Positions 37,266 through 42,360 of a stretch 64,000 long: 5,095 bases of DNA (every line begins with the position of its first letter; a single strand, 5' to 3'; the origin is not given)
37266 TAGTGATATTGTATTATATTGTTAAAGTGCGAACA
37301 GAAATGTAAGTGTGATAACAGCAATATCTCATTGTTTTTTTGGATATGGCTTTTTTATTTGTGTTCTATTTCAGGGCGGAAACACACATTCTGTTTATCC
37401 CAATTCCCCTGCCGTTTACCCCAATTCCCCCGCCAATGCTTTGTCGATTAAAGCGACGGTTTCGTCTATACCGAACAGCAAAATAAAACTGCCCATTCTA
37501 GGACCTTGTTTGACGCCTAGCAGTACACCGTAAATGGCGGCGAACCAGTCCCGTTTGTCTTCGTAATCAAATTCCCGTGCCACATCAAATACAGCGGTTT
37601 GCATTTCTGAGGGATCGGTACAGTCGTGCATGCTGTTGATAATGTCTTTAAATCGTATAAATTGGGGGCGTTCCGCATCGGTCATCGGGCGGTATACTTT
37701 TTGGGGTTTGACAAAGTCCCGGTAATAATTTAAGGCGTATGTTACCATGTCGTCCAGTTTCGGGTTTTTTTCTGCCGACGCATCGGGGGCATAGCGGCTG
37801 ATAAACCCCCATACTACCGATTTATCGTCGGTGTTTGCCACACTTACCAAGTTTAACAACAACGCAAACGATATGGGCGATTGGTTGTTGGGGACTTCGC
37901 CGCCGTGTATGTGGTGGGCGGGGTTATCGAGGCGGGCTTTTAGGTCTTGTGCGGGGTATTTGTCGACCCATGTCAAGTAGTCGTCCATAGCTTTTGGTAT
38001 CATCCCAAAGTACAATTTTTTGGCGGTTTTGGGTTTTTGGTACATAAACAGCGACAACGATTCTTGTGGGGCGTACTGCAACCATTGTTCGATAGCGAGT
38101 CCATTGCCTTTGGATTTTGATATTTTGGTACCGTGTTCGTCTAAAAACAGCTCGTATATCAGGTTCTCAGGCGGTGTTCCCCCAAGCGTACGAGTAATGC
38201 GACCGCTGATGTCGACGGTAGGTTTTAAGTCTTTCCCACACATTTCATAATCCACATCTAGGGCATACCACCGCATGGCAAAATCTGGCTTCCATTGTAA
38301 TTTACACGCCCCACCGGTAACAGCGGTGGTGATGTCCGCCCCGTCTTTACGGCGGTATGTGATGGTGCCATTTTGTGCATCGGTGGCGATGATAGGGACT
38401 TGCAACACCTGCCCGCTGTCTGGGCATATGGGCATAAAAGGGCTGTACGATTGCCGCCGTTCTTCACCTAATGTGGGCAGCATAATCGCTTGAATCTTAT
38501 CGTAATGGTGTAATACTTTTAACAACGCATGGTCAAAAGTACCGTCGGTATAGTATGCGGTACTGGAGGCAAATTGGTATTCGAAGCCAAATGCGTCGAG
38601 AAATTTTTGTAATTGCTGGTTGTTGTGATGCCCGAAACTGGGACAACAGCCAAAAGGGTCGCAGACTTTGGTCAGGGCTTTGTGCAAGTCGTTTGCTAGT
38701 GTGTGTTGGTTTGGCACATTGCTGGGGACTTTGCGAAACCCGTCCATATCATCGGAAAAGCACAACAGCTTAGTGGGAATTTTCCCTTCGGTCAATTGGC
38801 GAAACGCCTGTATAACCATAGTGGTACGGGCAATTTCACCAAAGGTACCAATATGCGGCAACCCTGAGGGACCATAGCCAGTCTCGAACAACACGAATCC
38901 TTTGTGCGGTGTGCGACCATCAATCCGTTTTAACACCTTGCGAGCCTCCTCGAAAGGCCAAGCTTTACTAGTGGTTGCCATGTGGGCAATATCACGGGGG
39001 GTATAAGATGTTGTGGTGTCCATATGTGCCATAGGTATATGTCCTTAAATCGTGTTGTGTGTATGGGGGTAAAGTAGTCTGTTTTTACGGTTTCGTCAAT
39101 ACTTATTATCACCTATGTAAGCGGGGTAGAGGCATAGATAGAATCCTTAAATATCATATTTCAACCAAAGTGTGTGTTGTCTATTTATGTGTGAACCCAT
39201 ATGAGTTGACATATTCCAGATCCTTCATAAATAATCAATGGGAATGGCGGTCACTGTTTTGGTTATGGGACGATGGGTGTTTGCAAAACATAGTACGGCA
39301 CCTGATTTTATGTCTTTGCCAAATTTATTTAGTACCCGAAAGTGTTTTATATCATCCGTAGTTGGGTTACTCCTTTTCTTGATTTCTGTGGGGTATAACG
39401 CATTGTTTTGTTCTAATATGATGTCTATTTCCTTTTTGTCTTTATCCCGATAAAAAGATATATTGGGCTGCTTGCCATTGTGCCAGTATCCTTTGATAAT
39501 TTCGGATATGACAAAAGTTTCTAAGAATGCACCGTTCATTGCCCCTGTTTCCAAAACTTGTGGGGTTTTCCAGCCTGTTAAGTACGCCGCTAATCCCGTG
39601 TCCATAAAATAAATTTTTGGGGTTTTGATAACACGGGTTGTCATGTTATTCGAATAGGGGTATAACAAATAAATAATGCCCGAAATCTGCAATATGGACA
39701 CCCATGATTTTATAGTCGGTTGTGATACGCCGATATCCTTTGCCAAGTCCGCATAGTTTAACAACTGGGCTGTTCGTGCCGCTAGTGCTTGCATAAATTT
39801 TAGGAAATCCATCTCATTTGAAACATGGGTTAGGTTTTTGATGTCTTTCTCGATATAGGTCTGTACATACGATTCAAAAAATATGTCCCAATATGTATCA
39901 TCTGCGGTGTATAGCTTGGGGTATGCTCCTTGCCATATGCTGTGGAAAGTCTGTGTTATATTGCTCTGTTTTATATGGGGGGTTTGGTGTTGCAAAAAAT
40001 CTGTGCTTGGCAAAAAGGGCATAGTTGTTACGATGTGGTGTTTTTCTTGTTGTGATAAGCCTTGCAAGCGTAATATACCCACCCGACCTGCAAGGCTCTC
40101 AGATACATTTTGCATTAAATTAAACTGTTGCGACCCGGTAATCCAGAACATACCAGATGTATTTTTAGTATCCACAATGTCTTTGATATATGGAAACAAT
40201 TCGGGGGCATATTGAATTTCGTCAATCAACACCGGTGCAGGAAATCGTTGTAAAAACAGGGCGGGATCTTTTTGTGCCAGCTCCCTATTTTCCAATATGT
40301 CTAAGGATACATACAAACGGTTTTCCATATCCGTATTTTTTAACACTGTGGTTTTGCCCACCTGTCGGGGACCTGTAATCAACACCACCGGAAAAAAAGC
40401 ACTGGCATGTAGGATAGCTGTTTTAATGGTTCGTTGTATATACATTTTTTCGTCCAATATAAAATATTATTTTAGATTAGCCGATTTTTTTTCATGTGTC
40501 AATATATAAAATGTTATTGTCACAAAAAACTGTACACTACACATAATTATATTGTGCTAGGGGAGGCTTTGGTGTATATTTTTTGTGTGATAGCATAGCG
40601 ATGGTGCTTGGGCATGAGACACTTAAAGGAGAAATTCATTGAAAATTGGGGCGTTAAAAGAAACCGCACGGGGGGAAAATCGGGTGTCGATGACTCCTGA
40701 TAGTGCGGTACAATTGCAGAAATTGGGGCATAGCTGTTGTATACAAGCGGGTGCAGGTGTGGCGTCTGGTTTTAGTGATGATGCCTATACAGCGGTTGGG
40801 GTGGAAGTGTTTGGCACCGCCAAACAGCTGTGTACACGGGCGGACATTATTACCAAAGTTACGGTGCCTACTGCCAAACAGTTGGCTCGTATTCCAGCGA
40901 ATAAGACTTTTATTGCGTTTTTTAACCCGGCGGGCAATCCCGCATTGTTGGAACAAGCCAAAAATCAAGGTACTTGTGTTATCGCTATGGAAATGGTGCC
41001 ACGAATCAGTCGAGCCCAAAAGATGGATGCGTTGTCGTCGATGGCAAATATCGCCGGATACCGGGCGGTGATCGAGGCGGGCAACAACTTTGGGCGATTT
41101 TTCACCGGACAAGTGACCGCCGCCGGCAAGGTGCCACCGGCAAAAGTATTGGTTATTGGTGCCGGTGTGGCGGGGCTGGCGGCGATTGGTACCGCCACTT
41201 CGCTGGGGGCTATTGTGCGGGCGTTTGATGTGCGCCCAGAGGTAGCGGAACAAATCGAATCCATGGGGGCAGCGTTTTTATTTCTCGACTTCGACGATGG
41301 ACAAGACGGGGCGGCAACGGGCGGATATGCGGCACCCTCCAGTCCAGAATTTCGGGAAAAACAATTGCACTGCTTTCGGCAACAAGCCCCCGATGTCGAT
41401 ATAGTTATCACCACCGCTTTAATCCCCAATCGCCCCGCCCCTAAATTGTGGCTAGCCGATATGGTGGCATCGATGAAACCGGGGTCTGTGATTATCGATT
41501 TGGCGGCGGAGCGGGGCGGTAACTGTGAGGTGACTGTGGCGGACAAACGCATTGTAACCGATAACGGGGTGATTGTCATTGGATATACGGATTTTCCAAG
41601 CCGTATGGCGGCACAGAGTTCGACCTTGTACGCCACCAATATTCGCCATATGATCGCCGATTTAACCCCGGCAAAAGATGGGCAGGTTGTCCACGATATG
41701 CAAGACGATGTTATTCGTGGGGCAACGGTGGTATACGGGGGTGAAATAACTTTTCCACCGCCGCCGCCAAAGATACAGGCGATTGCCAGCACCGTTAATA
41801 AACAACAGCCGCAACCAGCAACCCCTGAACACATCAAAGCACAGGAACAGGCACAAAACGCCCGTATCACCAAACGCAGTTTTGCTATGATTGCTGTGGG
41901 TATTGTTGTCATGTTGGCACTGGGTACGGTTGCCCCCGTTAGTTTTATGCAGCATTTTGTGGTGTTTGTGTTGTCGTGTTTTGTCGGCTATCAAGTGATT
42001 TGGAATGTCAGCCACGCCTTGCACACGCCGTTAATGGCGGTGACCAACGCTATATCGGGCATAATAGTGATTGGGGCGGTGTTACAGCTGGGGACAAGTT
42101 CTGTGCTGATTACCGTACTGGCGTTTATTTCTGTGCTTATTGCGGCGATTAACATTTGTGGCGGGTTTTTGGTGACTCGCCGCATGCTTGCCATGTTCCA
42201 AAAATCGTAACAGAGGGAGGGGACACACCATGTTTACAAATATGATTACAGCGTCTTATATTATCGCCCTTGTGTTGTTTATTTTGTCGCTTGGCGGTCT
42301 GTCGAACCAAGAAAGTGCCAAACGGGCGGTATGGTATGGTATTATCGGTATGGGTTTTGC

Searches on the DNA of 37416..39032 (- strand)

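Call 46: search_rna_families(source=L002, start=16600, end=16870, threshold=evalue, max_evalue=10, show_alignments=2)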
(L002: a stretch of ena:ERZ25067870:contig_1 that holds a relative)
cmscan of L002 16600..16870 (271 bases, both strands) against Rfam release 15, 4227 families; matches with E-value up to 10: 2.
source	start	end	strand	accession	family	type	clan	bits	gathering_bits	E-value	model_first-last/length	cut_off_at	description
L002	16808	16869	-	RF00639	mir-515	Gene; miRNA;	CL00096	15.4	68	2.6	1-87/87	no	mir-515 microRNA precursor family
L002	16775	16844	+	RF00519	suhB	Gene; sRNA;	CL00108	11.2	41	9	1-77/77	no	Makes More Granules Regulator RNA (mmgR)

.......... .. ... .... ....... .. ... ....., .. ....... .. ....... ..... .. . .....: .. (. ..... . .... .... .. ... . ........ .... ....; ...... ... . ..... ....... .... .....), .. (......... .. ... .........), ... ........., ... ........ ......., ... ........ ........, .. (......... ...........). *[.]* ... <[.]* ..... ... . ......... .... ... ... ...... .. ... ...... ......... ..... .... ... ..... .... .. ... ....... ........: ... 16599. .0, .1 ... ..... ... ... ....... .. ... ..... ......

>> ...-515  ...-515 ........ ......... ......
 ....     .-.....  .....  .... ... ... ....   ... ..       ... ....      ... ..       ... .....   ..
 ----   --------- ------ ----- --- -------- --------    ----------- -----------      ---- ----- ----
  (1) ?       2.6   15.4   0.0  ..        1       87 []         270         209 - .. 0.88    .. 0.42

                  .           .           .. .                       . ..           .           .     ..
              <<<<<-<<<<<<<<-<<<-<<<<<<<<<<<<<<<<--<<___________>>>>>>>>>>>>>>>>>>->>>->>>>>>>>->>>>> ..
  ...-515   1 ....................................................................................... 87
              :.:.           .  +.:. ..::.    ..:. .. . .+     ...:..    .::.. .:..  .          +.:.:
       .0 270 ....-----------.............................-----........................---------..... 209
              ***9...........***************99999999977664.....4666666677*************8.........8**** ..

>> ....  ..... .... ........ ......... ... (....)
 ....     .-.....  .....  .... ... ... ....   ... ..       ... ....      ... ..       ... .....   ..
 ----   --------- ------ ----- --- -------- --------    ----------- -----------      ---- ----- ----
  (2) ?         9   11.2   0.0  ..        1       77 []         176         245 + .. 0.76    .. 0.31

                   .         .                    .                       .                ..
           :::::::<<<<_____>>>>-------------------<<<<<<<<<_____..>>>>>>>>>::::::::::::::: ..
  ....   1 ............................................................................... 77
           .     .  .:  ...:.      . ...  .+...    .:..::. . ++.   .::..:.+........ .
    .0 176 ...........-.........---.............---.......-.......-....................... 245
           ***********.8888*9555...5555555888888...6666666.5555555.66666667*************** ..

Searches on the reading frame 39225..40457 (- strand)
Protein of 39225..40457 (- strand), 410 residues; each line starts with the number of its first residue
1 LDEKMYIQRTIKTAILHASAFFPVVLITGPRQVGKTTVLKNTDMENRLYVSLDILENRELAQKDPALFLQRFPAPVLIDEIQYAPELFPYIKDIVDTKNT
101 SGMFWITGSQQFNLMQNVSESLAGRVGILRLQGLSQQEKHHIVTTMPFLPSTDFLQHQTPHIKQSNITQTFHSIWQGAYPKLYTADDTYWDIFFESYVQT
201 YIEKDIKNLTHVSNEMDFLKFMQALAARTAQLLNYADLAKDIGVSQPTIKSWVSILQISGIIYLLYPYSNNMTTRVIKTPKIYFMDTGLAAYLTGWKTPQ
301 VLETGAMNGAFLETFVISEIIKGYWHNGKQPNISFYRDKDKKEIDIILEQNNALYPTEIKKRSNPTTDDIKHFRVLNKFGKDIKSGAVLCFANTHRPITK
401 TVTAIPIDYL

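Call 7: search_protein_families(library=pfam, proteins=[window:39225-40457:-])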
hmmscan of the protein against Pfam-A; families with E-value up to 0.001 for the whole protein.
window:39225-40457:- (410 aa): 2 families
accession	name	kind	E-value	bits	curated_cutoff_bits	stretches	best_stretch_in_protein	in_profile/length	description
PF13635.12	DUF4143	-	8.3e-47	159.3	28.1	1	203-361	1-159/160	Domain of unknown function (DUF4143)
PF13173.12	AAA_14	-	2.3e-27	96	27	1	23-138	3-127/129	AAA domain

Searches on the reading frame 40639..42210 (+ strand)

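Call 7: search_protein_families(library=pfam, proteins=[window:40639-42210:+])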
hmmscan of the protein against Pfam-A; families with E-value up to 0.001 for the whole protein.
window:40639-42210:+ (523 aa): 3 families
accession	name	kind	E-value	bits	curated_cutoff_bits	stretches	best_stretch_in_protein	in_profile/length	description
PF01262.27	AlaDh_PNT_C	-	4.1e-67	226.2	23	1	143-372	1-213/214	Alanine dehydrogenase/PNT, C-terminal domain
PF05222.21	AlaDh_PNT_N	-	2.7e-41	141.4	30.4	1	5-139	2-136/136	Alanine dehydrogenase/PNT, N-terminal domain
PF12769.12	PNTB_4TM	-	8e-34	116.4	26.2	1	439-522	1-85/85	4TM region of pyridine nucleotide transhydrogenase, mitoch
